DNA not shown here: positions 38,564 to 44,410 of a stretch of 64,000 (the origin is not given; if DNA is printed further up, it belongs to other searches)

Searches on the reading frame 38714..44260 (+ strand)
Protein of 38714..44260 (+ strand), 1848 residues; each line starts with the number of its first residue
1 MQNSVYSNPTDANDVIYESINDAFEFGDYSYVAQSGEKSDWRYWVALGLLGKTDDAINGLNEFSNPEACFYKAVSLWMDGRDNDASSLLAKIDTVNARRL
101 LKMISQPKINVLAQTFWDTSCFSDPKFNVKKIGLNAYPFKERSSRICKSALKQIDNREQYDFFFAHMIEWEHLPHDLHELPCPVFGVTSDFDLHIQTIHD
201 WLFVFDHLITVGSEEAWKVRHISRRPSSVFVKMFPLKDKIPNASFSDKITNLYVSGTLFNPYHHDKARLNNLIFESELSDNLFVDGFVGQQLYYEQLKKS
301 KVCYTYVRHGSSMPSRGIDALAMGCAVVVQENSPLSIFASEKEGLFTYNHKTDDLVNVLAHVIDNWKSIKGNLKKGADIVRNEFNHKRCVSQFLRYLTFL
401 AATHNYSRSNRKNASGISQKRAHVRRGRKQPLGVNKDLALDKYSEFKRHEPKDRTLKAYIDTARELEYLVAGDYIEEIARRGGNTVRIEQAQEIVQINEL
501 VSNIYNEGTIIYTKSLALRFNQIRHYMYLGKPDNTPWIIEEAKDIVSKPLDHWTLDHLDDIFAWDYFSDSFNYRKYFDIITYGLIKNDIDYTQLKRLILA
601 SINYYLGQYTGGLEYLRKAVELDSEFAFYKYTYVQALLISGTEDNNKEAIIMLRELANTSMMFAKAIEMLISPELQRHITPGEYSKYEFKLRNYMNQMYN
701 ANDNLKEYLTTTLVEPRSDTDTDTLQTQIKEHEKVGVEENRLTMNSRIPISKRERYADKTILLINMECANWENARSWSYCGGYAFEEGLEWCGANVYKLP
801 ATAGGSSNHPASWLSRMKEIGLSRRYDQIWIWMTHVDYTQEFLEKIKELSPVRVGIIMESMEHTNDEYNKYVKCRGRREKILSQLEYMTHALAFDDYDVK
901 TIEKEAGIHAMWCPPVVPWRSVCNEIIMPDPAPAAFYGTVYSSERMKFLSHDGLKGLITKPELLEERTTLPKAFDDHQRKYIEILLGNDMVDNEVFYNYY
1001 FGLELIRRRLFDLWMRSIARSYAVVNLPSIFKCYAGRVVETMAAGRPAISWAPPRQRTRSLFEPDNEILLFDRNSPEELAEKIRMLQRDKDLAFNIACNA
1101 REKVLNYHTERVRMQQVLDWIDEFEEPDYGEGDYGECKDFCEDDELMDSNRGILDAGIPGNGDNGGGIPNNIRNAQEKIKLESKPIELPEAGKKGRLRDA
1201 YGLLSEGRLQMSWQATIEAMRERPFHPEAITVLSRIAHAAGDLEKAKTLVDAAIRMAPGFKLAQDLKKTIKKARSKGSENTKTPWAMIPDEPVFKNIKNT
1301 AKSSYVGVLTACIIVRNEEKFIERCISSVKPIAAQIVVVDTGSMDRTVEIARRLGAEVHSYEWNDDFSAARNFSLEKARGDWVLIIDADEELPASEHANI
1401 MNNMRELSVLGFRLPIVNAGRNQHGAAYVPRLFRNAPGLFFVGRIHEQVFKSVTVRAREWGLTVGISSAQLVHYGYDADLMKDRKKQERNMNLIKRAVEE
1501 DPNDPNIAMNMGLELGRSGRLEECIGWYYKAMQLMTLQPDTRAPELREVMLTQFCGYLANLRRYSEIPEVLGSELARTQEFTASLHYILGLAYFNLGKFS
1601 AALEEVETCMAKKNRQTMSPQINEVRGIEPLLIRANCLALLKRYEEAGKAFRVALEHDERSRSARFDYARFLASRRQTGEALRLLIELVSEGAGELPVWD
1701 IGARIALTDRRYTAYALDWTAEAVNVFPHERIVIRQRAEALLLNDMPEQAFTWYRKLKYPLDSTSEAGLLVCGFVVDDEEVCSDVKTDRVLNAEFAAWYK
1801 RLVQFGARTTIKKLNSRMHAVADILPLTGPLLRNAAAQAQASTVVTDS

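Call 48: search_protein_families(library=pfam, proteins=[window:38714-44260:+], max_evalue=0.00001)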
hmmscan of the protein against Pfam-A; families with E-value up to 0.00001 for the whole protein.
window:38714-44260:+ (1848 aa): 14 families
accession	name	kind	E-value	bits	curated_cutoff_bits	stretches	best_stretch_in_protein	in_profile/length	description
PF00535.33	Glycos_transf_2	-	4.1e-20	72.8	23.3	1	1311-1406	2-105/168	Glycosyl transferase family 2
PF13524.12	Glyco_trans_1_2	-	2.2e-19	70.3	25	1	1016-1119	42-144/144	Glycosyl transferase-like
PF07719.23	TPR_2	-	2.1e-14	52.8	27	0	1631-1659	4-32/34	Tetratricopeptide repeat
PF23914.1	TPR_CcmH_CycH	-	1.4e-10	41.6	42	0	597-671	54-128/158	Cytochrome c-type biogenesis protein H TPR domain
PF14559.12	TPR_19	-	4.5e-10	40.1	25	0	1642-1699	5-62/68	Tetratricopeptide repeat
PF00515.34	TPR_1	-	1e-09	38.3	27.8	0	1584-1604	2-22/34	Tetratricopeptide repeat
PF13181.12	TPR_8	-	2.3e-09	37.1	25.7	0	599-625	7-33/34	Tetratricopeptide repeat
PF13428.12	TPR_14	-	7e-09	35.9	23.5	0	1630-1670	3-43/44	Tetratricopeptide repeat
PF13692.12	Glyco_trans_1_4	-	1.6e-08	35.3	27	0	1016-1088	71-141/142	Glycosyl transferases group 1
PF00534.26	Glycos_transf_1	-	2e-08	34.4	26.4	0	251-367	49-160/172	Glycosyl transferases group 1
PF13704.12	Glyco_tranf_2_4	-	6.4e-07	30.2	27.5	1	1316-1392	1-84/98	Glycosyl transferase family 2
PF14853.12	Fis1_TPR_C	-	1.5e-06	28.7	25.3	0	1241-1275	15-49/53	Fis1 C-terminal tetratricopeptide repeat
PF13424.12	TPR_12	-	1.8e-06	28.5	30.1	0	1507-1549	5-47/77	Tetratricopeptide repeat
PF13431.12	TPR_17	-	6.7e-06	26.4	24.4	0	1494-1525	2-33/34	Tetratricopeptide repeat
